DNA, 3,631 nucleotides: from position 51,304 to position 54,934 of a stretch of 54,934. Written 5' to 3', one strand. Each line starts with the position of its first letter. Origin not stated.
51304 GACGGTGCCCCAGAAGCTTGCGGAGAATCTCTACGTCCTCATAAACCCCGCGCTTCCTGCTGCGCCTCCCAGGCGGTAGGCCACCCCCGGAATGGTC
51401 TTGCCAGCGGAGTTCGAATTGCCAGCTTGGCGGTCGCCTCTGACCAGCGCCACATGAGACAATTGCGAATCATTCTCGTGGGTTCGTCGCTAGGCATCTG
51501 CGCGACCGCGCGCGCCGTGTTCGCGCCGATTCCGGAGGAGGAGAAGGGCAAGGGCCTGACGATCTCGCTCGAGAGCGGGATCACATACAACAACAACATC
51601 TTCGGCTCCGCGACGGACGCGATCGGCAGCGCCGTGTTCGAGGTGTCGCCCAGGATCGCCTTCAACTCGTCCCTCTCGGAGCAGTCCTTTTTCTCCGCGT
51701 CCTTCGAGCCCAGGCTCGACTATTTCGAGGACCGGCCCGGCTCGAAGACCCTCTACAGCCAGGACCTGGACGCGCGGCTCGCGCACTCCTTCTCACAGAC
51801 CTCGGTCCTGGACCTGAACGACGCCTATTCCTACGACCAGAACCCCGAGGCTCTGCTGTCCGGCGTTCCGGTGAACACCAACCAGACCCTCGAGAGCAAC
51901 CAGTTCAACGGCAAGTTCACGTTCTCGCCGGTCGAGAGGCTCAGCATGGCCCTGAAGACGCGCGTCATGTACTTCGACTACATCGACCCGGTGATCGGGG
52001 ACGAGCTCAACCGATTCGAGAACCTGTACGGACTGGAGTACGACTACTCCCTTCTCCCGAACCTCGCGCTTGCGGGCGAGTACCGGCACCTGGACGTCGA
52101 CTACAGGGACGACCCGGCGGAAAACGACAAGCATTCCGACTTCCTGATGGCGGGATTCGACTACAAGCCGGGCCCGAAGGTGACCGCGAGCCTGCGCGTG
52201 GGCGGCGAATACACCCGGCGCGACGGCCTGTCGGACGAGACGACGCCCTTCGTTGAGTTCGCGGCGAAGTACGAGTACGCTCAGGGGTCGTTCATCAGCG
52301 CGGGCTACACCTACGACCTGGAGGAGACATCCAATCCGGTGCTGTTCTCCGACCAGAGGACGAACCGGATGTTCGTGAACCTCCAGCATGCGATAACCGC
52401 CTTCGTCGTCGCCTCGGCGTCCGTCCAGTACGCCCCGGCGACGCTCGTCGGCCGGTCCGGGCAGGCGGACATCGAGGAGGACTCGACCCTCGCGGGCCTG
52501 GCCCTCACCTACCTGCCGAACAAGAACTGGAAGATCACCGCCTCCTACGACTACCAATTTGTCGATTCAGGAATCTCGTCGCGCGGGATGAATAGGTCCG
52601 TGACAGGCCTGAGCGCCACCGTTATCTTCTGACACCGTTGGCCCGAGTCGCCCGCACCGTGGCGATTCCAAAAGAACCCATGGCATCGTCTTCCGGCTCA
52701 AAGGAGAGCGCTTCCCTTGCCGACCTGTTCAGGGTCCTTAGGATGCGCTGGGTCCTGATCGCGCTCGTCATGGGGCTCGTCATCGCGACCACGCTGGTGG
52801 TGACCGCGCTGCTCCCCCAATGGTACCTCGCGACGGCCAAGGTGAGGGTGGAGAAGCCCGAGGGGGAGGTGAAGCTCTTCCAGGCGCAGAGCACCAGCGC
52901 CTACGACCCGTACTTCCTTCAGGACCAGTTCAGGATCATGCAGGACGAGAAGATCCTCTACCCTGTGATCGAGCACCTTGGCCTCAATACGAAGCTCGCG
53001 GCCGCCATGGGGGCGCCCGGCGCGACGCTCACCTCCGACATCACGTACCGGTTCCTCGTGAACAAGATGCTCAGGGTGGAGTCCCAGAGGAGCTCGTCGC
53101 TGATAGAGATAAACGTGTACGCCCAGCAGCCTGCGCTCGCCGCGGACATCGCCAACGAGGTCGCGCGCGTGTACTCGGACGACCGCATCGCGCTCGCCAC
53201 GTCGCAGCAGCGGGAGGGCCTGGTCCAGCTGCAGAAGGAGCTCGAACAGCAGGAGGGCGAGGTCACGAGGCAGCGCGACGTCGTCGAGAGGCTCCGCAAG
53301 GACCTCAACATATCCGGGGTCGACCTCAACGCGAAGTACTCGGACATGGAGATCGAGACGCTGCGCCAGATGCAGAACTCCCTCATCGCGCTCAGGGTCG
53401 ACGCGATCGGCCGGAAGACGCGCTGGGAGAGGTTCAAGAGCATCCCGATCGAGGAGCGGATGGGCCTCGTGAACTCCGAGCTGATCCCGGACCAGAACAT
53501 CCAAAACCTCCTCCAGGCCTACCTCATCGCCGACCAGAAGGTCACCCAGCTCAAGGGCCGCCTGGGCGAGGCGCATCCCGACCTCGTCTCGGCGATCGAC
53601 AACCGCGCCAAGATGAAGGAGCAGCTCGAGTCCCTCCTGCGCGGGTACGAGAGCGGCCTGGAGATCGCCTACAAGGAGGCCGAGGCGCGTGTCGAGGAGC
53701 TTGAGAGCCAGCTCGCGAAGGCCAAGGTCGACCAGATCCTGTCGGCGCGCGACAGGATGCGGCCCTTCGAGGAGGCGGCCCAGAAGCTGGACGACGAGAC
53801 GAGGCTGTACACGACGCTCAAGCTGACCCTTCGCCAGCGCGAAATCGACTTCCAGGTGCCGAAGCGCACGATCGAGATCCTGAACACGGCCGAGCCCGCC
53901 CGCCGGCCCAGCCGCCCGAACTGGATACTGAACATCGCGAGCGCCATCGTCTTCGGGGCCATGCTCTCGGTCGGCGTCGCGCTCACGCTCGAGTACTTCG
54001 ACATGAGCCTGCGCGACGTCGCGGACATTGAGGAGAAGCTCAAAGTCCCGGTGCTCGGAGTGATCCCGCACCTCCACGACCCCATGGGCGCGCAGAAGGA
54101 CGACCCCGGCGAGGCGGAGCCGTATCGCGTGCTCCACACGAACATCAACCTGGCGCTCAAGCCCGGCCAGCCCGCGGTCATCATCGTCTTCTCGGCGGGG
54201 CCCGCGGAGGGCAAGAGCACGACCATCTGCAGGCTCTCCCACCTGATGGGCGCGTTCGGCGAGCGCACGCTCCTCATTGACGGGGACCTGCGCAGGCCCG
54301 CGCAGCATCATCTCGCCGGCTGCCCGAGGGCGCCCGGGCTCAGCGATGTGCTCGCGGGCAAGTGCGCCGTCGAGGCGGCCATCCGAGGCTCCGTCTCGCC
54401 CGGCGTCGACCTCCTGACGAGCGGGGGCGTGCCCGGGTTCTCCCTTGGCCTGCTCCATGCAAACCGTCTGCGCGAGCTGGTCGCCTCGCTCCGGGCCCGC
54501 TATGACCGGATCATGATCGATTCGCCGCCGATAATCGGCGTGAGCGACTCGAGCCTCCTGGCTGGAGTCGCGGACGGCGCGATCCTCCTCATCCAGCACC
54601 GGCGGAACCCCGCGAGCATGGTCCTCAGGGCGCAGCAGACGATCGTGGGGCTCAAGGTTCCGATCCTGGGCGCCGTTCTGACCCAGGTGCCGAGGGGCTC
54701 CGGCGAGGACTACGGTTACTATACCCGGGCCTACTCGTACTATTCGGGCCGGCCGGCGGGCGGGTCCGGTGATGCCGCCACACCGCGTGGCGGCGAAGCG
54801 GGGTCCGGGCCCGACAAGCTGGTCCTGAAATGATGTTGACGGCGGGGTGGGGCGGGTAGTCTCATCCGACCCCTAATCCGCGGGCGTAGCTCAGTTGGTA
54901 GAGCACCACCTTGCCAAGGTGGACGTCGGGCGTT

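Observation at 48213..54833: Sigma-54 enhancer-binding response regulator translationally coupled to a large GT-C-like membrane protein, followed by an outer-membrane beta-barrel and a fused Wzc: candidate regulated exopolysaccharide or surface-polymer export module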

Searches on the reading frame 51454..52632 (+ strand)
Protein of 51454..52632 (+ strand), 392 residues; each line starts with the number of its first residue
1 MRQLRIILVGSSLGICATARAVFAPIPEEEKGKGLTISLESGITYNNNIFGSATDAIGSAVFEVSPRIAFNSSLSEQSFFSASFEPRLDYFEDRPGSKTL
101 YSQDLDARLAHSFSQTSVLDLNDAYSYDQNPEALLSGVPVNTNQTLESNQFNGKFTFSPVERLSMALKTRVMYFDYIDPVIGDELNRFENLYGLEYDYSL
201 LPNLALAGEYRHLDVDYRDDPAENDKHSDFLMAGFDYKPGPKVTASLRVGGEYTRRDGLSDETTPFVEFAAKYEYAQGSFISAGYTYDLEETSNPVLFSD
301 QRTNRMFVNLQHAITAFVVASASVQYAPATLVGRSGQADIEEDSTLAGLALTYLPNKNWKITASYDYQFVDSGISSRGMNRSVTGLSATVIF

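Call 3: search_protein_families(library=pfam, proteins=[window:51454-52632:+], max_evalue=0.01)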
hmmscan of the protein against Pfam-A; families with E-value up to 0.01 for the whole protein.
window:51454-52632:+ (392 aa): 5 families
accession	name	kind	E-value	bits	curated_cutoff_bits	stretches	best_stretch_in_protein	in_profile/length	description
PF10082.15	BBP2_2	-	6.5e-08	32.3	23.7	1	38-390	18-376/378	Putative beta-barrel porin 2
PF10677.15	DUF2490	-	0.00022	21.4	29.8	0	178-372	32-179/186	Protein of unknown function (DUF2490)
PF13557.12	Phenol_MetA_deg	-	0.00029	21.4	22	0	337-368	193-224/242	Putative MetA-pathway of phenol degradation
PF13609.12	Porin_4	-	0.00031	21.1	27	0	224-368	179-305/310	Gram-negative porin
PF03797.25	Autotransporter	-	0.0004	20.6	26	0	300-377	22-98/255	Autotransporter beta-domain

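Call 4: search_protein_families(library=ncbifam, proteins=[window:51454-52632:+], max_evalue=0.01)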
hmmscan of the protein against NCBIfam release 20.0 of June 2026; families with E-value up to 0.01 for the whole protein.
window:51454-52632:+ (392 aa): 3 families
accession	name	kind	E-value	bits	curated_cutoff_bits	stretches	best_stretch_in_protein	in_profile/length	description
NF041027.1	GSU2204_Se_pt_1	equivalog_domain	2.5e-06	26.6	350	1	184-370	375-567/580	GSU2204 family CXXCH-containing (seleno)protein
TIGR03016.1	pepcterm_hypo_1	hypoth_equivalog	0.00053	19.1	90.85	0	38-108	9-77/477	TIGR03016 family PEP-CTERM system-associated outer membrane protein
TIGR03014.2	EpsL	equivalog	0.0076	15.3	275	0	149-392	135-385/385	XrtB/PEP-CTERM-associated polysaccharide biosynthesis outer membrane protein EpsL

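Call 75: search_solved_structures(query=A4, max_evalue=10, show_alignments=0)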
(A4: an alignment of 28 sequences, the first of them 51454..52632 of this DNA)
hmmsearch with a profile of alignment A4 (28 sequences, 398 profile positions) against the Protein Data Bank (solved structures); distinct sequences matched with E-value up to 10: 5.
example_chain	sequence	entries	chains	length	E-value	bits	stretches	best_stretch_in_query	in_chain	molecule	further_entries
3efm_A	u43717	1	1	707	0.095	15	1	293-339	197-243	Ferric alcaligin siderophore receptor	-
2n2l_A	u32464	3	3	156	0.15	14.4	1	334-377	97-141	Outer membrane protein X | Adhesion invasion locus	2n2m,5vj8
3qra_A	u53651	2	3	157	0.15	14.3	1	334-377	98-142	Attachment invasion locus protein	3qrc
9fdg_A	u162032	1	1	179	0.68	12.2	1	346-375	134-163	TMB12sol9_3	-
6x1k_A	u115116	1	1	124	0.88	11.8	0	189-212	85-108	De novo designed transmembrane beta-barrel TMB2.3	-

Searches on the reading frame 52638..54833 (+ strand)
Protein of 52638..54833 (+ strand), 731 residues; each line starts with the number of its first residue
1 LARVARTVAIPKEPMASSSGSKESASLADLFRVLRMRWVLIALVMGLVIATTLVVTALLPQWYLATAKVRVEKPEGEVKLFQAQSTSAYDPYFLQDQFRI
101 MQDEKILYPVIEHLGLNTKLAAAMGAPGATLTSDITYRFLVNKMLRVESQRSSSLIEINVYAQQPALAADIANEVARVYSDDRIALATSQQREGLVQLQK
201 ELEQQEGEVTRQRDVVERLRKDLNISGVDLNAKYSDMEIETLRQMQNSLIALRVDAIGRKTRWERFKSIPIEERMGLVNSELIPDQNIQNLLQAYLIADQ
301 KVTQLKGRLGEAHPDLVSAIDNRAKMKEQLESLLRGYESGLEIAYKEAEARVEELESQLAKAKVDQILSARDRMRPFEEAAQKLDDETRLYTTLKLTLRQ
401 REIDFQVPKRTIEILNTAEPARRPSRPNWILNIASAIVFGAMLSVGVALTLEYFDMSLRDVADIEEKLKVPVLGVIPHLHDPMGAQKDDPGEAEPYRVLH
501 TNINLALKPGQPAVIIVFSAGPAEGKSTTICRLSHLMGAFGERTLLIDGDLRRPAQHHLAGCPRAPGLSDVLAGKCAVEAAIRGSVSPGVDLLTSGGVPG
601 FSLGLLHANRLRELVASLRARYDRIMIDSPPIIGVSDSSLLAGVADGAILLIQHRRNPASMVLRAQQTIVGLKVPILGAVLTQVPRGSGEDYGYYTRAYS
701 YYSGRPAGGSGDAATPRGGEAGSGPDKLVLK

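Call 3: search_protein_families(library=pfam, proteins=[window:52638-54833:+], max_evalue=0.01)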
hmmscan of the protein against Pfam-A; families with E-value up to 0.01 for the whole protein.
window:52638-54833:+ (731 aa): 4 families
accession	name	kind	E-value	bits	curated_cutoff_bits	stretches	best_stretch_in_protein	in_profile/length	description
PF02706.20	Wzz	-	1.1e-09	38.9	25.5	1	26-113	4-90/91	Chain length determinant protein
PF13614.12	AAA_31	-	1.7e-07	31.8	27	1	525-653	14-148/177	AAA domain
PF13807.11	GNVR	-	2.3e-07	31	27.7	1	387-449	16-78/82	G-rich domain on putative tyrosine kinase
PF01656.29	CbiA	-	0.00016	22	25.4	0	524-621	10-68/125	CobQ/CobB/MinD/ParA nucleotide binding domain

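Call 4: search_protein_families(library=ncbifam, proteins=[window:52638-54833:+], max_evalue=0.01)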
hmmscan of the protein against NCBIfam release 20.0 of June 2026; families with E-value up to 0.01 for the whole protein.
window:52638-54833:+ (731 aa): 11 families
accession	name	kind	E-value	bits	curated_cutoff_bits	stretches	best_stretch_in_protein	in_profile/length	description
TIGR03017.1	EpsF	equivalog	3e-39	135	422.75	1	27-476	3-443/444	chain length determinant protein EpsF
TIGR01005.1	eps_transp_fam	subfamily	2.8e-38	131.6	411.7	2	488-695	520-729/754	exopolysaccharide transport protein family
NF007350.0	PRK09841.1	equivalog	5e-32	110.9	1248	1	494-701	513-720/726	tyrosine-protein kinase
TIGR01007.1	eps_fam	subfamily_domain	2.2e-31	109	108.05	1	494-696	1-201/204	polysaccharide biosynthesis tyrosine autokinase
NF008568.0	PRK11519.1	equivalog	6.5e-29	100.6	1068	1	494-700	508-716/720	tyrosine-protein kinase Wzc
TIGR03029.1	EpsG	equivalog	1.7e-21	76.6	313.8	1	492-683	83-274/274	chain length determinant protein tyrosine kinase EpsG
TIGR03018.1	pepcterm_TyrKin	hypoth_equivalog_domain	6e-20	71.5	230.65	1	493-670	12-197/207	XrtA-associated tyrosine autokinase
TIGR01006.1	polys_exp_MPA1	subfamily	3.9e-19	69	296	2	412-479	157-224/226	CspC family polysaccharide chain length determinant protein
TIGR03007.1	pepcterm_ChnLen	equivalog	2.2e-13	49.3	278.85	1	32-488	8-472/498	XrtA system polysaccharide chain length determinant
TIGR01969.1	minD_arch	subfamily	3.1e-11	42.9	201.75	1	515-686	3-172/251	cell division ATPase MinD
TIGR01968.1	minD_bact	equivalog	9e-07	28.5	212.9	1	514-650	3-139/261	septum site-determining protein MinD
